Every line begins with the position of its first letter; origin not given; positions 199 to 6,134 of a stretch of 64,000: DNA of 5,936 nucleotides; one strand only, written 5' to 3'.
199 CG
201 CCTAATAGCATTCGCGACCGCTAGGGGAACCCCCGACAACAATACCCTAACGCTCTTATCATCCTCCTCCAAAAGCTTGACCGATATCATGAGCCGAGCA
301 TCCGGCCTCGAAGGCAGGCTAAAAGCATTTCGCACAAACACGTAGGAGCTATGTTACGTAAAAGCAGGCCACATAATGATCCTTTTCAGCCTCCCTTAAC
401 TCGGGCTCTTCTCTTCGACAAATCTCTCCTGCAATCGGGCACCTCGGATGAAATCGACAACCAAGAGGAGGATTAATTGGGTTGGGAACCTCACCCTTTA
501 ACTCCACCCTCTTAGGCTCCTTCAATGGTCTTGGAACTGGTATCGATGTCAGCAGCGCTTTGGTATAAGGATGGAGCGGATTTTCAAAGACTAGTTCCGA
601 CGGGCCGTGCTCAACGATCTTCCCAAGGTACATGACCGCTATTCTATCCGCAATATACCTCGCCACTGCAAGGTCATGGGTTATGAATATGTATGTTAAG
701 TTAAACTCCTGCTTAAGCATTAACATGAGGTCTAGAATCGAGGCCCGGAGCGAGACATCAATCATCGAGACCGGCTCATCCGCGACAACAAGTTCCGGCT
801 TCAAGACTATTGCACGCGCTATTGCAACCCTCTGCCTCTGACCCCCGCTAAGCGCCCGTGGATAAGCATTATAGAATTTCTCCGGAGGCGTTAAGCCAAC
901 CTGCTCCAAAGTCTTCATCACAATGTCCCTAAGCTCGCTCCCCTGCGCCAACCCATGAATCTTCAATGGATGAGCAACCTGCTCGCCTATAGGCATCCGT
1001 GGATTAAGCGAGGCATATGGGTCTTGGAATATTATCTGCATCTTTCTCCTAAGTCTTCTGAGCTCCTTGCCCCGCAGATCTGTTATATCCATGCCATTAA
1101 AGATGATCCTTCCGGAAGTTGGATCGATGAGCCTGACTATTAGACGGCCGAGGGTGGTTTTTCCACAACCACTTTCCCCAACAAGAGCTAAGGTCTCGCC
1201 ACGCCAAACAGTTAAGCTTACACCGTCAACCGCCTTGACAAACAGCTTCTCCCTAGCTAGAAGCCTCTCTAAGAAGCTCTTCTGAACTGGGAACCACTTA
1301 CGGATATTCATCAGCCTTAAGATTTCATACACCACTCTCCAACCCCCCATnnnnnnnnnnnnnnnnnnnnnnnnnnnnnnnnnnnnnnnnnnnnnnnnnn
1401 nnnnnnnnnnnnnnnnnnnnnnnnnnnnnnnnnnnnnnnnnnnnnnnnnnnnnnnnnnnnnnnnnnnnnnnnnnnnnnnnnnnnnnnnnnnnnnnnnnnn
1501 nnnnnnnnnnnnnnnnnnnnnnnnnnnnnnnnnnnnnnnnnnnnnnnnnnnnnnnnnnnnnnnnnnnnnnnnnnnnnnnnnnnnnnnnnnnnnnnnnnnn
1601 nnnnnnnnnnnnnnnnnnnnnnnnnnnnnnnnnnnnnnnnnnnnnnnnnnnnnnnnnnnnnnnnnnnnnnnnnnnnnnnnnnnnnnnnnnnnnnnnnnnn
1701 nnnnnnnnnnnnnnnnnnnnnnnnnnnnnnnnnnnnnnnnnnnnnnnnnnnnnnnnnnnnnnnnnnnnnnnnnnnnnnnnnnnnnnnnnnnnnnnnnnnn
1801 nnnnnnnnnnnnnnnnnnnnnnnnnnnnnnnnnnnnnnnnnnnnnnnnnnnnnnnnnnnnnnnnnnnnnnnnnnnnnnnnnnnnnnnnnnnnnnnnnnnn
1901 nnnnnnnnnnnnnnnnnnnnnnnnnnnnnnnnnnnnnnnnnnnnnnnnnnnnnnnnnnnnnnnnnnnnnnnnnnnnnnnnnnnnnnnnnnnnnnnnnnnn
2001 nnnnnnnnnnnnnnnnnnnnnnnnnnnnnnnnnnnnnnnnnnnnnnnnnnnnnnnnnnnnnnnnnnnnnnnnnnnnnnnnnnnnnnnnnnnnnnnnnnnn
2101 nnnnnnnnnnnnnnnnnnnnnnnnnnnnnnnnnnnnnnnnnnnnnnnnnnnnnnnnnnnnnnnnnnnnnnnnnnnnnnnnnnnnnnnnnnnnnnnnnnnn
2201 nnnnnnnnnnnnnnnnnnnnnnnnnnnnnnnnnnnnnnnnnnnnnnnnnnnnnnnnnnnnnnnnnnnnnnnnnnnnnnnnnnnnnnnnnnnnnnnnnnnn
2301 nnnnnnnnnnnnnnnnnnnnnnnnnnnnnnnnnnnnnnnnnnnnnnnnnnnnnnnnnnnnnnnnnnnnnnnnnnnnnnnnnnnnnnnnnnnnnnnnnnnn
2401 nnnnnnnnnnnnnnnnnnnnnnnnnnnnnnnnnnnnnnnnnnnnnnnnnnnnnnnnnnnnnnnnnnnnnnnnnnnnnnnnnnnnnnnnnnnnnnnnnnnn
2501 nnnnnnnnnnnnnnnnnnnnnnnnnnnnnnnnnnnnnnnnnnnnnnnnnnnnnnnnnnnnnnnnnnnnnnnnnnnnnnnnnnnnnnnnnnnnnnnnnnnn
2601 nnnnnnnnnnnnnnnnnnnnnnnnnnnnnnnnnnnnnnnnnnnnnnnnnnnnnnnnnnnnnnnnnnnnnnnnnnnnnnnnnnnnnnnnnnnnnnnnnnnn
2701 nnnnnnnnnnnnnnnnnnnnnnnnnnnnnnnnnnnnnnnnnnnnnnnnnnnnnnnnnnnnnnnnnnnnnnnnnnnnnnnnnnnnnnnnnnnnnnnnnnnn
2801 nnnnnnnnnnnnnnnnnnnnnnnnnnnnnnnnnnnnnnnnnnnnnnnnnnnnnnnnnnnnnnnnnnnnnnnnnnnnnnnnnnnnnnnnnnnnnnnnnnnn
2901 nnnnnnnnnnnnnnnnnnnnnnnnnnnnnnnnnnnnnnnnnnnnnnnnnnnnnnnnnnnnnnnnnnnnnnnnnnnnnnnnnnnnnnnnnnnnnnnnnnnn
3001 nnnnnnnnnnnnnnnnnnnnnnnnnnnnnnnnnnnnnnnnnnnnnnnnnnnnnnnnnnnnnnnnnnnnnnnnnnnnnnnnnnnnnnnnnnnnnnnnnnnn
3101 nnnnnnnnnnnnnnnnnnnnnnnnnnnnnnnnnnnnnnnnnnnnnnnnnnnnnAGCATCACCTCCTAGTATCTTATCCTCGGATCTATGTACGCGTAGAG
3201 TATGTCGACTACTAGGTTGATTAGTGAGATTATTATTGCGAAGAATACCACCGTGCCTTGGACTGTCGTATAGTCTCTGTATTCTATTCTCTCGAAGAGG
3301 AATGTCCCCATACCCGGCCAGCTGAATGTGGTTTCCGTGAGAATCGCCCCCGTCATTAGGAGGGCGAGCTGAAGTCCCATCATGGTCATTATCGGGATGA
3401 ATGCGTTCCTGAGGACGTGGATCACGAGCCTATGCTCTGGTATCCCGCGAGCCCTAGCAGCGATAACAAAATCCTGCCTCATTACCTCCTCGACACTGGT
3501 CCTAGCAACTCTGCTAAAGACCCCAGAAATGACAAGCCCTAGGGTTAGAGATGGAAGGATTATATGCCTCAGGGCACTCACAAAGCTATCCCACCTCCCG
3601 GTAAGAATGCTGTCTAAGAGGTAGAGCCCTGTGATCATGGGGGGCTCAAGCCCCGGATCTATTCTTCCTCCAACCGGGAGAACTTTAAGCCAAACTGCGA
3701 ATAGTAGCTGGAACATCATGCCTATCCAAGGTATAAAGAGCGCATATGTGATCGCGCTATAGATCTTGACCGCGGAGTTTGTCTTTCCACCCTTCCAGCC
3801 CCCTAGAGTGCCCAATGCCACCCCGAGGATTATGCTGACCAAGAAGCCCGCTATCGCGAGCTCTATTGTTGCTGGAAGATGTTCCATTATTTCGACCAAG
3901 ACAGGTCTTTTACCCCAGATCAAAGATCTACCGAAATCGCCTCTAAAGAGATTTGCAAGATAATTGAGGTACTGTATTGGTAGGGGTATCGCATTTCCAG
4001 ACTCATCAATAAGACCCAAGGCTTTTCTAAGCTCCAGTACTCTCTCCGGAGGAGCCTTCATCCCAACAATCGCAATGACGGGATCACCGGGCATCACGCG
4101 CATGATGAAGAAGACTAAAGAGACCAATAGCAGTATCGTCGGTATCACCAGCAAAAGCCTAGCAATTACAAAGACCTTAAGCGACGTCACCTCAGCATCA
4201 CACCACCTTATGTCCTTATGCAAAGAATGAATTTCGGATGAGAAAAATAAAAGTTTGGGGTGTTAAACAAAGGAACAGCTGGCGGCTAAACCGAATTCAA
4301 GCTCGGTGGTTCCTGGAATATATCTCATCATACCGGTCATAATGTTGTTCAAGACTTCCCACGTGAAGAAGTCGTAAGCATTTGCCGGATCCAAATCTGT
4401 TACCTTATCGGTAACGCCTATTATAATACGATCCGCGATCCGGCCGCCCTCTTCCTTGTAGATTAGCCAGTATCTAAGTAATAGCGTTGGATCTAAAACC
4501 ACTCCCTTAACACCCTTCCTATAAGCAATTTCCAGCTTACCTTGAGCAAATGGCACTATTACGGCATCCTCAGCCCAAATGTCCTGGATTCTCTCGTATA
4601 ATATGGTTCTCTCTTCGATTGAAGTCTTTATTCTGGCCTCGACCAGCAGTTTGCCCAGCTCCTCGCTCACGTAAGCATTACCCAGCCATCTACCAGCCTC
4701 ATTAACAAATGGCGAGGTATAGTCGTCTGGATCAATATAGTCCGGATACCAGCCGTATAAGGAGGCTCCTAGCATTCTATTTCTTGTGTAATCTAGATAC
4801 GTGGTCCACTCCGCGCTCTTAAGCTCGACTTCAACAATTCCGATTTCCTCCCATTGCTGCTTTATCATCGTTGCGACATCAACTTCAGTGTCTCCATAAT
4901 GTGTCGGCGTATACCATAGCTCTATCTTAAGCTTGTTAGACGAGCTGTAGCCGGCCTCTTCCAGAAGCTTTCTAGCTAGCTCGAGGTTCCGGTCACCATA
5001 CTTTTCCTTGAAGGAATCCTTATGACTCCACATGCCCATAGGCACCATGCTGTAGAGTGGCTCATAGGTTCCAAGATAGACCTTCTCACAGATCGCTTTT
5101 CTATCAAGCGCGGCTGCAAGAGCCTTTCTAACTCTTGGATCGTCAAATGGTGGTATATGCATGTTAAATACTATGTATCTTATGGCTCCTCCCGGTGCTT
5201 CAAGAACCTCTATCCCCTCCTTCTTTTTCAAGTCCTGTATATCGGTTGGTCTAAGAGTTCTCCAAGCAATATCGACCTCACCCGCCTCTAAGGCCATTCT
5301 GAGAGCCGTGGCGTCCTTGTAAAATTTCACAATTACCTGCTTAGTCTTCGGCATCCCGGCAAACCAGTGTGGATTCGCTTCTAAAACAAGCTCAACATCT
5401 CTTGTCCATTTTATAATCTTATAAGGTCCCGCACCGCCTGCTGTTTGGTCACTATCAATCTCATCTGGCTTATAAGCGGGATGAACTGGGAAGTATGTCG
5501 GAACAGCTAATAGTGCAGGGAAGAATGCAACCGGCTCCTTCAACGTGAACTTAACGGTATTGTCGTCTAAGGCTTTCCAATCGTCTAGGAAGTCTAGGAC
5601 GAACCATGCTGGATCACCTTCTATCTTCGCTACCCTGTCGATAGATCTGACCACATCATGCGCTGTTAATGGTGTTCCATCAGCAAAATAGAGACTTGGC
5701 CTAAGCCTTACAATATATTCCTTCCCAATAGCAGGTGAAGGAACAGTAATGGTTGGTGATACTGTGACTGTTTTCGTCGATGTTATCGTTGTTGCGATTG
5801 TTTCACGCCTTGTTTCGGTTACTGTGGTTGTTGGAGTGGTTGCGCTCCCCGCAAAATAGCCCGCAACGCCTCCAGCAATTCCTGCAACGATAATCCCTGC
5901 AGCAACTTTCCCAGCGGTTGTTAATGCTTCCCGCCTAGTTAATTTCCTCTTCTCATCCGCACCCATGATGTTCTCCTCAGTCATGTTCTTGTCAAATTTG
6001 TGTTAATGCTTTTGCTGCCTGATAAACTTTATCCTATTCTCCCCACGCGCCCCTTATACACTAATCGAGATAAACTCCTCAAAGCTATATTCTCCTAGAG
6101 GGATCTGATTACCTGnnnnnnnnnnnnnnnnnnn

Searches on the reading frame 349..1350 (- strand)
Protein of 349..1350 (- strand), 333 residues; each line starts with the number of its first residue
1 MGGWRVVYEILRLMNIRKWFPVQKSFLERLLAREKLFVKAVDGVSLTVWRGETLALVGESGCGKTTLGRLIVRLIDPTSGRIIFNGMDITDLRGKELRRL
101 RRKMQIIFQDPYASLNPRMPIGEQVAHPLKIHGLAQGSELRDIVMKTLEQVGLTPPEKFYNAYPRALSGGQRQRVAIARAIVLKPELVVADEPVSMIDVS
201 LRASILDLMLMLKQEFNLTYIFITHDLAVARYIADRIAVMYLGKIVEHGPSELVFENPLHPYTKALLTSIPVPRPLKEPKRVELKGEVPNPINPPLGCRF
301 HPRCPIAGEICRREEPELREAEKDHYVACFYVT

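Call 24: search_protein_families(library=pfam, proteins=[window:349-1350:-], max_evalue=0.00001)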
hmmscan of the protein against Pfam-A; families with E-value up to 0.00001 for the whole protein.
window:349-1350:- (333 aa): 2 families
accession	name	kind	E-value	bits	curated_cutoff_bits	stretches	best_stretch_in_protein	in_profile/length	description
PF00005.33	ABC_tran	-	3.1e-34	119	25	1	42-194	2-136/137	ABC transporter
PF08352.17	oligo_HPY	-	1.1e-21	77.4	27.1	1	246-311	1-65/65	Oligopeptide/dipeptide transporter, C-terminal region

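Call 73: find_encoding_contigs(protein=window:349-1350:-, flank=10000, max_places=2)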
Protein window:349-1350:- (333 aa): 1 contig read that carries it; 1 place shown.
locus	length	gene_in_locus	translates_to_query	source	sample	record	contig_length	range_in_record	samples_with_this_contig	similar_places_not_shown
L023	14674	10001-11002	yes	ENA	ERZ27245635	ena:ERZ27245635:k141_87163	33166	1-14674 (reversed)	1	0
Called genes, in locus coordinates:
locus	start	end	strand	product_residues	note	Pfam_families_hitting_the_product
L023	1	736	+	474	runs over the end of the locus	PF00587:tRNA-synt_2b, PF03129:HGTP_anticodon, PF09180:ProRS-C_1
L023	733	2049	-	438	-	PF00083:Sugar_tr, PF07690:MFS_1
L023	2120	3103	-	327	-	PF05569:Peptidase_M56 (weak), PF01435:Peptidase_M48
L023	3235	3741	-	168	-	PF01980:TrmO_N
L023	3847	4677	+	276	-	PF09754:PAC2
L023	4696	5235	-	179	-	PF01661:Macro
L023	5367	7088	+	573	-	PF00496:SBP_bac_5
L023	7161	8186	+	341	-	PF19300:BPD_transp_1_N, PF00528:BPD_transp_1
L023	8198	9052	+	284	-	PF12911:OppC_N (weak), PF00528:BPD_transp_1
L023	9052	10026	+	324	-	PF00005:ABC_tran, PF08352:oligo_HPY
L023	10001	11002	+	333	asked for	PF00005:ABC_tran, PF08352:oligo_HPY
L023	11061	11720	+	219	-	PF01193:RNA_pol_L, PF01000:RNA_pol_A_bac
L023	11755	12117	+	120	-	PF17135:Ribosomal_L18 (weak), PF00828:Ribosomal_L27A (weak)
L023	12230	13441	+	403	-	PF07690:MFS_1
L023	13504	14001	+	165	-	PF00572:Ribosomal_L13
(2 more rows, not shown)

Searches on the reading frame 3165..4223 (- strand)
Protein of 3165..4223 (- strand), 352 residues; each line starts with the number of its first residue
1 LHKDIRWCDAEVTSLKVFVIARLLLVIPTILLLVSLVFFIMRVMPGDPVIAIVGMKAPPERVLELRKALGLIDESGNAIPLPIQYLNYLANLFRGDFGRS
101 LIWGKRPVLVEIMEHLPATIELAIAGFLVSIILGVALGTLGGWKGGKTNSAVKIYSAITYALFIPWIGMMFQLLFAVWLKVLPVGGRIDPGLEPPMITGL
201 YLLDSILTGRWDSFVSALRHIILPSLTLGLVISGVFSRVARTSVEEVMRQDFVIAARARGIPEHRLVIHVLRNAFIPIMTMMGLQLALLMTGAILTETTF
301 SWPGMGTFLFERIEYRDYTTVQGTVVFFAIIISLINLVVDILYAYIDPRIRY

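Call 24: search_protein_families(library=pfam, proteins=[window:3165-4223:-], max_evalue=0.00001)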
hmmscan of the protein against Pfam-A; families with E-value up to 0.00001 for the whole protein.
window:3165-4223:- (352 aa): 2 families
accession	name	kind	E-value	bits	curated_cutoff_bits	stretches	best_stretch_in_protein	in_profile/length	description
PF00528.27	BPD_transp_1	-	6.7e-37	127.4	26.4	1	134-351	1-183/184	Binding-protein-dependent transport system inner membrane component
PF19300.4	BPD_transp_1_N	-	1.2e-08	35.6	23.8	1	18-96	4-76/114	Binding-prot-dependent transport system membrane comp, N-term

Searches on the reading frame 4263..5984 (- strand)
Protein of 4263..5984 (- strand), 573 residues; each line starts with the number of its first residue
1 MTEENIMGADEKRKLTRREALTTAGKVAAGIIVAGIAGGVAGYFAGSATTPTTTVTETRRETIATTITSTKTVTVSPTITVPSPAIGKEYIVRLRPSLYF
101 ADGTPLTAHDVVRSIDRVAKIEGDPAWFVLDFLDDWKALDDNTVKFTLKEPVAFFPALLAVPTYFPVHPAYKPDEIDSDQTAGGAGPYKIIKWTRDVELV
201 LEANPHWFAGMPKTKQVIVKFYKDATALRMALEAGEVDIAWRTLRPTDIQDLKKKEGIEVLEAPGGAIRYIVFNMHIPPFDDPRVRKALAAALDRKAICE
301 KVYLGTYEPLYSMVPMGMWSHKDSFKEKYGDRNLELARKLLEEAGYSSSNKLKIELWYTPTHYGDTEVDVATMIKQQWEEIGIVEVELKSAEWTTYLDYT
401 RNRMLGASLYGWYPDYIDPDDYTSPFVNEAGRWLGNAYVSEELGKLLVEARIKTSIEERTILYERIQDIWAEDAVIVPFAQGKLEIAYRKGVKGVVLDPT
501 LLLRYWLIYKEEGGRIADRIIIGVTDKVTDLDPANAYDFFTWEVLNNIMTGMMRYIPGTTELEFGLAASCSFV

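Call 24: search_protein_families(library=pfam, proteins=[window:4263-5984:-], max_evalue=0.00001)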
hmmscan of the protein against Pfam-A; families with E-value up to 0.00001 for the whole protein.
window:4263-5984:- (573 aa): 1 family
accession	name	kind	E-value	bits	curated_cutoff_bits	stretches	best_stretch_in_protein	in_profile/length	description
PF00496.27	SBP_bac_5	-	4.1e-92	309.6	32.4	1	87-430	16-364/368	Bacterial extracellular solute-binding proteins, family 5 Middle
